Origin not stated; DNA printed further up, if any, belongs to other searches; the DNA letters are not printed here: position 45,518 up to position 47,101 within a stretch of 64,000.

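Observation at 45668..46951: PAS sensor domain fused in-frame to a UbiA-superfamily membrane prenyltransferase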

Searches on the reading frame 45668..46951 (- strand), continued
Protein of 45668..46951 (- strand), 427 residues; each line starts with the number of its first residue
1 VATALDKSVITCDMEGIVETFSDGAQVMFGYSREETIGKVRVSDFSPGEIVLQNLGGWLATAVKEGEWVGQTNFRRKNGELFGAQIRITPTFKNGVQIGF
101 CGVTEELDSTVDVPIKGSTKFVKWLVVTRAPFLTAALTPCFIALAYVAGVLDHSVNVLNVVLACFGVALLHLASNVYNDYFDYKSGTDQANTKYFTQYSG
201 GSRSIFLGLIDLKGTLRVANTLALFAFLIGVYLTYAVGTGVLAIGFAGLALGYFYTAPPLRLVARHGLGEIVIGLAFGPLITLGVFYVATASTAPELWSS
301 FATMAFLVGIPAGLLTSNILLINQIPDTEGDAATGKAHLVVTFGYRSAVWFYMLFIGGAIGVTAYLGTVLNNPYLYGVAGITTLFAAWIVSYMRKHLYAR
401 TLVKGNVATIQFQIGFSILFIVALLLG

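Call 10: list_cluster_members(proteins=[P0001, P0003, P0025])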
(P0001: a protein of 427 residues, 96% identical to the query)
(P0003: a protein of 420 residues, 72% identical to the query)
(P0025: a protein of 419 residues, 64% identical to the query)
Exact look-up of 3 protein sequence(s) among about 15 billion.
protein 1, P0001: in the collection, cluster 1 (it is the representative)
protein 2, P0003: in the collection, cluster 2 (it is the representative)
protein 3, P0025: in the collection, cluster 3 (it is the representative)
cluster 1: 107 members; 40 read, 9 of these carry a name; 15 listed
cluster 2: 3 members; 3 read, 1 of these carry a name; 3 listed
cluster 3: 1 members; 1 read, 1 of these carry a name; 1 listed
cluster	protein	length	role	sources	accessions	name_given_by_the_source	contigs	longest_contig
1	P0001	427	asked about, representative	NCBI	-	-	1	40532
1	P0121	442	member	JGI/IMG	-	1,4-dihydroxy-2-naphthoate octaprenyltransferase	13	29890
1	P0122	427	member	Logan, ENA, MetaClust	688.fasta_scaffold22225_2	\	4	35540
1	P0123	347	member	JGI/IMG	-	1,4-dihydroxy-2-naphthoate octaprenyltransferase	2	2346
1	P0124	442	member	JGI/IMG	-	1,4-dihydroxy-2-naphthoate octaprenyltransferase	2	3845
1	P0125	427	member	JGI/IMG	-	1,4-dihydroxy-2-naphthoate octaprenyltransferase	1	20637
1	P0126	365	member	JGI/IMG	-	1,4-dihydroxy-2-naphthoate octaprenyltransferase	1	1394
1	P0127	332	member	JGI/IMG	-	1,4-dihydroxy-2-naphthoate octaprenyltransferase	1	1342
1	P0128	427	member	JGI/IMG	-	1,4-dihydroxy-2-naphthoate octaprenyltransferase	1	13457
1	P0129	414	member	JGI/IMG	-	1,4-dihydroxy-2-naphthoate octaprenyltransferase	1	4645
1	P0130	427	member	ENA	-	-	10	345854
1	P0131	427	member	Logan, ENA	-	-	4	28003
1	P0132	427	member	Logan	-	-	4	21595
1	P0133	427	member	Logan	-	-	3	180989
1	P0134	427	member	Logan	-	-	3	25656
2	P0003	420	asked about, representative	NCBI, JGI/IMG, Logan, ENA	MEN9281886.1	MAG: hypothetical protein RL594_821 [Bacteroidota bacterium] | 1,4-dihydroxy-2-naphthoate octaprenyltransferase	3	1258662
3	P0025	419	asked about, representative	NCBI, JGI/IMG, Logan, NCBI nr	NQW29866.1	MAG: UbiA family prenyltransferase [Ignavibacteria bacterium] | UbiA family prenyltransferase [Ignavibacteria bacterium]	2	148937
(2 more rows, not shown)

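Call 13: find_encoding_contigs(protein=P0003, flank=10000, max_places=2)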
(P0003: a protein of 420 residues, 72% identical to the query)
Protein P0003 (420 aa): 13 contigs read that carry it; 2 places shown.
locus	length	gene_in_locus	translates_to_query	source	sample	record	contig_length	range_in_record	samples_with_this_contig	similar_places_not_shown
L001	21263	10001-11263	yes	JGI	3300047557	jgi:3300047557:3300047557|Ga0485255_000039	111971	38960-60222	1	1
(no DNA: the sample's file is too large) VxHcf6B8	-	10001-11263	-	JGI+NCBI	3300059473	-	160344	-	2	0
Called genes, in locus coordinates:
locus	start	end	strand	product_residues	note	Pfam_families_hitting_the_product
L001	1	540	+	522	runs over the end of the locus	PF02225:PA (weak), PF04389:Peptidase_M28, PF01546:Peptidase_M20 (weak)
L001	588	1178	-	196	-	PF00677:Lum_binding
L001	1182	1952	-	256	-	PF02129:Peptidase_S15 (weak), PF00561:Abhydrolase_1, PF05677:DUF818 (weak), PF12146:Hydrolase_4, PF12697:Abhydrolase_6 (weak)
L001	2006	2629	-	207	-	-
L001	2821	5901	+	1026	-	PF12705:PDDEXK_1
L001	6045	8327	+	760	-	PF20437:LonC_helical, PF13654:AAA_32, PF20436:LonB_AAA-LID, PF05362:Lon_C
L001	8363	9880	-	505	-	PF02142:MGS, PF01808:AICARFT_IMPCHas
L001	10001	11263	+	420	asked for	PF13426:PAS_9, PF01040:UbiA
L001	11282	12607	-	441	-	PF08245:Mur_ligase_M, PF02875:Mur_ligase_C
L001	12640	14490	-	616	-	PF17092:PCB_OB (faint), PF13509:S1_2 (faint), PF21710:Spt6_S1 (faint), PF00575:S1, PF23459:S1_RRP5, PF00575:S1, PF23459:S1_RRP5 (weak), PF00575:S1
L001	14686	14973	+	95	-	-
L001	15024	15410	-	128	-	PF05635:23S_rRNA_IVP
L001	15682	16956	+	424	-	PF20510:HgmA_N, PF04209:HgmA_C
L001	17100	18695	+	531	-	PF00575:S1 (faint), PF10150:RNase_E_G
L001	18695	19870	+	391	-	PF02670:DXP_reductoisom, PF08436:DXP_redisom_C, PF13288:DXPR_C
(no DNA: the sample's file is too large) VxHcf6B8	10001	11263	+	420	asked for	PF13426:PAS_9, PF01040:UbiA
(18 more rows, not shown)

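Call 14: find_encoding_contigs(protein=P0064, flank=10000, max_places=1)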
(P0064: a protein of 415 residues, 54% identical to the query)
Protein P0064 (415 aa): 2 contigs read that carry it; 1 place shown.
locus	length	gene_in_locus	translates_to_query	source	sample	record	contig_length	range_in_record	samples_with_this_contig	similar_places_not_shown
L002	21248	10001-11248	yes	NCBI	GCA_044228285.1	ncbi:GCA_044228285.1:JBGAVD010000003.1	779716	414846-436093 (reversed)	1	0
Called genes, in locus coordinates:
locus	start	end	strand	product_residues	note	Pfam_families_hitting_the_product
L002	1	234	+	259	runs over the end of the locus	PF08713:DNA_alkylation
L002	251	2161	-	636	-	-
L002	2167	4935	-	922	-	PF18962:Por_Secre_tail (weak)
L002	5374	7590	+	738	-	PF00133:tRNA-synt_1, PF09334:tRNA-synt_1g, PF19303:Anticodon_3, PF08264:Anticodon_1 (weak), PF01588:tRNA_bind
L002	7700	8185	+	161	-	-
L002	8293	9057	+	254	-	PF00903:Glyoxalase, PF18029:Glyoxalase_6 (weak), PF22677:Ble-like_N (faint), PF00903:Glyoxalase (weak)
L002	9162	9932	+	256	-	PF00440:TetR_N, PF13977:TetR_C_6 (weak)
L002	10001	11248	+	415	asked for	PF08448:PAS_4 (weak), PF13426:PAS_9, PF01040:UbiA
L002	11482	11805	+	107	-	PF01588:tRNA_bind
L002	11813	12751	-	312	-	PF00892:EamA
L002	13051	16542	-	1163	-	PF23560:GBD_Hemicentin (faint), PF18962:Por_Secre_tail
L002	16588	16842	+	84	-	-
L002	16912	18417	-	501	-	PF18962:Por_Secre_tail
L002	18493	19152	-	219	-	PF04542:Sigma70_r2 (weak), PF08281:Sigma70_r4_2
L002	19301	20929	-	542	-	PF00118:Cpn60_TCP1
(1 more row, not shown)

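Call 15: find_encoding_contigs(protein=P0094, flank=10000, max_places=1)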
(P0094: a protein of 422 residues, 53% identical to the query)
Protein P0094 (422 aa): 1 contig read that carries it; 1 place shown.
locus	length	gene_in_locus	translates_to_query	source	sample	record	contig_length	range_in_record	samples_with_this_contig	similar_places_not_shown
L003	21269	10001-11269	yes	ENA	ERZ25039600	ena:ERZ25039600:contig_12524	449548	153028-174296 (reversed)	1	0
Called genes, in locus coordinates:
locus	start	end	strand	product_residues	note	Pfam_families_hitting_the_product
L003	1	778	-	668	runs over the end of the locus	PF00270:DEAD, PF04851:ResIII (faint), PF13307:Helicase_C_2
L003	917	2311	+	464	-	PF07690:MFS_1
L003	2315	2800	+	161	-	PF09917:DUF2147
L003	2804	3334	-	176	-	-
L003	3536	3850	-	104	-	PF08240:ADH_N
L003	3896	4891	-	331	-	PF00248:Aldo_ket_red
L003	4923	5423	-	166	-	-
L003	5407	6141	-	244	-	-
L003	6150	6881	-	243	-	PF00756:Esterase, PF10503:Esterase_PHB (faint), PF00561:Abhydrolase_1 (faint), PF00326:Peptidase_S9 (faint), PF01738:DLH, PF02230:Abhydrolase_2, PF12146:Hydrolase_4 (faint)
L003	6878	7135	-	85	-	-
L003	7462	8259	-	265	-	PF14329:DUF4386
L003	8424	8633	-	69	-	-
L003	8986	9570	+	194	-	-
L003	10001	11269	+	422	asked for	PF00989:PAS (weak), PF13426:PAS_9, PF01040:UbiA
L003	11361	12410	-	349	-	PF03150:CCP_MauG, PF00034:Cytochrom_C (faint)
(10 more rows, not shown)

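Call 16: find_encoding_contigs(protein=P0086, flank=10000, max_places=1)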
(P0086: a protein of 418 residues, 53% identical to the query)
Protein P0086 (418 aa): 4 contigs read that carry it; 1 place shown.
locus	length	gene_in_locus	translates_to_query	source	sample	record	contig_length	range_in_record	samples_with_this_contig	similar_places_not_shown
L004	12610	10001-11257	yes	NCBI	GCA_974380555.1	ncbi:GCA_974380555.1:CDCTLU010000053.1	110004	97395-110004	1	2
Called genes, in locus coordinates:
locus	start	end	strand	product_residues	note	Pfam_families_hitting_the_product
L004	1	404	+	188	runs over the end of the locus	PF04542:Sigma70_r2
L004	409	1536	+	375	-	-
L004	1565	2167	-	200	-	PF01625:PMSR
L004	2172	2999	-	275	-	PF01619:Pro_dh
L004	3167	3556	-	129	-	PF01842:ACT (faint), PF13291:ACT_4 (faint), PF19571:ACT_8 (faint), PF22629:ACT_AHAS_ss (faint)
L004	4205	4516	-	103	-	PF00076:RRM_1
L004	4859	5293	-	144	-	PF00571:CBS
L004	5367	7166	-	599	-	PF12769:PNTB_4TM, PF02233:PNTB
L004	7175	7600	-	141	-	PF04480:DUF559, PF18741:MTES_1575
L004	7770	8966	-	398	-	PF05222:AlaDh_PNT_N, PF02826:2-Hacid_dh_C (faint), PF01262:AlaDh_PNT_C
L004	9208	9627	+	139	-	PF01842:ACT (faint)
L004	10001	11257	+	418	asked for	PF08448:PAS_4 (weak), PF13426:PAS_9, PF01040:UbiA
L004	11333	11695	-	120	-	-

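Call 17: search_protein_representatives(protein=window:45668-46951:-)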
Query: 427 residues. Proteins with E-value up to 0.001 (for the whole library): 8217; up to 1e-10: 2344; up to 1e-30: 141. The best 150 are listed.
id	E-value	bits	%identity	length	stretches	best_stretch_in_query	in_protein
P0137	2.1e-123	428.8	57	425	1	7-426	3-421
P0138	1.6e-103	363.3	47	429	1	7-426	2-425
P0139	2.8e-99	349.3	50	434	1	7-426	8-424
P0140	1.7e-96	340.1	48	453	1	7-424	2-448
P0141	7.8e-90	318.2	44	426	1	7-426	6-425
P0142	1.1e-82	294.7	44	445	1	8-425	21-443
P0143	5.3e-82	292.4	43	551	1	6-423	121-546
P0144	2.2e-74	267.3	42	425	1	8-424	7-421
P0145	9.0e-73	262.0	41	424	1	7-414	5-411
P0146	3.9e-72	259.9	51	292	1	7-282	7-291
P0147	1.1e-69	251.8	57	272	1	161-418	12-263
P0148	2.4e-64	234.3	38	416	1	8-421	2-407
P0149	5.1e-64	233.2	58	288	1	22-218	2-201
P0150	9.2e-63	229.0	39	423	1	8-407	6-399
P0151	1.4e-61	225.1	37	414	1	8-425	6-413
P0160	1.1e-47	179.3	32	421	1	6-427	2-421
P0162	1.0e-45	172.9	40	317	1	120-427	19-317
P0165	3.3e-44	167.9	38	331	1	119-422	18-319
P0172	2.6e-41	158.4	39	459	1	110-425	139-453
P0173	2.6e-41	158.3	38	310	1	119-421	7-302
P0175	1.9e-40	155.5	38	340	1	119-425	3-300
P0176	8.9e-40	153.3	40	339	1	121-425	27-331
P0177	2.3e-39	151.9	37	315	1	119-409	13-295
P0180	6.3e-39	150.5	39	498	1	121-424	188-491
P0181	1.0e-38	149.8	40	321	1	119-414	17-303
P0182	1.3e-38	149.5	36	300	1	125-426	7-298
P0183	1.6e-38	149.2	29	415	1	11-380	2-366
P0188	6.6e-38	147.1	36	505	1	107-426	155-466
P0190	2.4e-37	145.3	38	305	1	119-426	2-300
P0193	1.3e-36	142.9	37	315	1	116-426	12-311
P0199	1.1e-35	139.8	32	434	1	5-425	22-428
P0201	1.4e-35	139.4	40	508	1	125-382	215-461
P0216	1.1e-33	133.2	35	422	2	125-356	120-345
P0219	1.4e-33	132.8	32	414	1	121-422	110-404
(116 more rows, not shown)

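Call 18: search_protein_families(library=pfam, proteins=[P0143, P0160, P0183, P0199, P0172, P0180, P0188, P0201, P0216, P0219], max_evalue=0.01)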
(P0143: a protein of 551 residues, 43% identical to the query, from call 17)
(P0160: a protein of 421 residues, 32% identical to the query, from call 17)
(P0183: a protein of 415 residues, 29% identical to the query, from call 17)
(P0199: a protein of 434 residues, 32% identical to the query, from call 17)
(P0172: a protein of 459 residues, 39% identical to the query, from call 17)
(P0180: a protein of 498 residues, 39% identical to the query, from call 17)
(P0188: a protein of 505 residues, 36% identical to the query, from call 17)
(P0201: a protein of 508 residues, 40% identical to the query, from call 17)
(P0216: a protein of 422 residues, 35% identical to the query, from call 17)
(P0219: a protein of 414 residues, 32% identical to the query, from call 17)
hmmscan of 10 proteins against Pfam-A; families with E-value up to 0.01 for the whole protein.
P0143 (551 aa): 8 families
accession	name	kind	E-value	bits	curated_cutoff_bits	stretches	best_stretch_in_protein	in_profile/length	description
PF01040.23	UbiA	-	2.1e-25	89.9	34.2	1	259-522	2-237/250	UbiA prenyltransferase family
PF13499.12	EF-hand_7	-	2.3e-10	41.1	30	1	34-97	1-65/67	EF-hand domain pair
PF13426.13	PAS_9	-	1.3e-09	38.6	27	1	123-216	3-93/103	PAS domain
PF00036.39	EF-hand_1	-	5.7e-07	29.1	25.4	1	75-97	3-25/29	EF hand domain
PF13405.12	EF-hand_6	-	9.1e-07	28.5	25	1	36-64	1-29/30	EF-hand domain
PF13833.12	EF-hand_8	-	5.4e-06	26.5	28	1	51-95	4-48/54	EF-hand domain pair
PF13202.12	EF-hand_5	-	0.00085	19.1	25.9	0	81-95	8-22/25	EF hand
PF08447.18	PAS_3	-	0.00097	19.8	25.6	1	136-213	4-81/89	PAS fold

P0160 (421 aa): 3 families
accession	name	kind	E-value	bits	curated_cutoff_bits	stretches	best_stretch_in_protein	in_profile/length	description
PF01040.23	UbiA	-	1.2e-13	51.4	34.2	1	137-383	4-227/250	UbiA prenyltransferase family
PF13426.13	PAS_9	-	0.0031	18.2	27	1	4-95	4-91/103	PAS domain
PF11833.13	CPP1-like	-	0.009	16.1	28.4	0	191-248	70-126/196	Protein CHAPERONE-LIKE PROTEIN OF POR1-like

P0183 (415 aa): 1 family
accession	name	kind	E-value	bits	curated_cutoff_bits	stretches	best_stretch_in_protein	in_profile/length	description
PF01040.23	UbiA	-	5.7e-25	88.5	34.2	1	132-373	2-229/250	UbiA prenyltransferase family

P0199 (434 aa): 6 families
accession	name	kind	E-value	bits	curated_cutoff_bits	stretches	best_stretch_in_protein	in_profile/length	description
PF01040.23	UbiA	-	1.2e-27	97.3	34.2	1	149-394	2-232/250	UbiA prenyltransferase family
PF13426.13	PAS_9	-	7.8e-12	45.8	27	1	24-120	2-97/103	PAS domain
PF00989.32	PAS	-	1.1e-08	35.6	22.6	1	17-120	6-109/113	PAS fold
PF08448.16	PAS_4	-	3.8e-07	30.7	23.1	1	22-128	4-109/110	PAS fold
PF00203.26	Ribosomal_S19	-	0.001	19.3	27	0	12-68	23-79/81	Ribosomal protein S19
PF24820.1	Diguanyl_cycl_sensor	-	0.0071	16.7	28.1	0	23-60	6-43/109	Diguanylate cyclase-like sensor domain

P0172 (459 aa): 1 family
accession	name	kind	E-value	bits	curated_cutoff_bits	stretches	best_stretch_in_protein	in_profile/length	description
PF01040.23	UbiA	-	4.8e-34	118.2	34.2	1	166-418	2-231/250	UbiA prenyltransferase family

P0180 (498 aa): 1 family
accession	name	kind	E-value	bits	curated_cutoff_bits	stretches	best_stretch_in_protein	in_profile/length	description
PF01040.23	UbiA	-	1.1e-34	120.3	34.2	1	204-460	2-232/250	UbiA prenyltransferase family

P0188 (505 aa): 3 families
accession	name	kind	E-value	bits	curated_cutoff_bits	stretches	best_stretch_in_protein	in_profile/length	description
PF01040.23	UbiA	-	1.4e-30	106.8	34.2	1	186-437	2-236/250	UbiA prenyltransferase family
PF01243.27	PNPOx_N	-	0.0001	23.1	28.1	1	6-134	2-117/120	Pyridoxamine 5'-phosphate oxidase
PF16242.11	Pyrid_ox_like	-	0.0044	17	28.8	1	7-99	4-93/149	Pyridoxamine 5'-phosphate oxidase like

P0201 (508 aa): 1 family
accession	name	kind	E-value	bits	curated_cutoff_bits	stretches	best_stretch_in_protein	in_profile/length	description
PF01040.23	UbiA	-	5.6e-29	101.6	34.2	1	227-478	2-239/250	UbiA prenyltransferase family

P0216 (422 aa): 1 family
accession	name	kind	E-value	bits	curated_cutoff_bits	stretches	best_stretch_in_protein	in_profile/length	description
PF01040.23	UbiA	-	5.1e-19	69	34.2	1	133-378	3-227/250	UbiA prenyltransferase family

P0219 (414 aa): 1 family
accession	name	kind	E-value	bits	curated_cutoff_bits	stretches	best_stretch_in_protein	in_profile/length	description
PF01040.23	UbiA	-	4.6e-23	82.2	34.2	1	126-375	2-233/250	UbiA prenyltransferase family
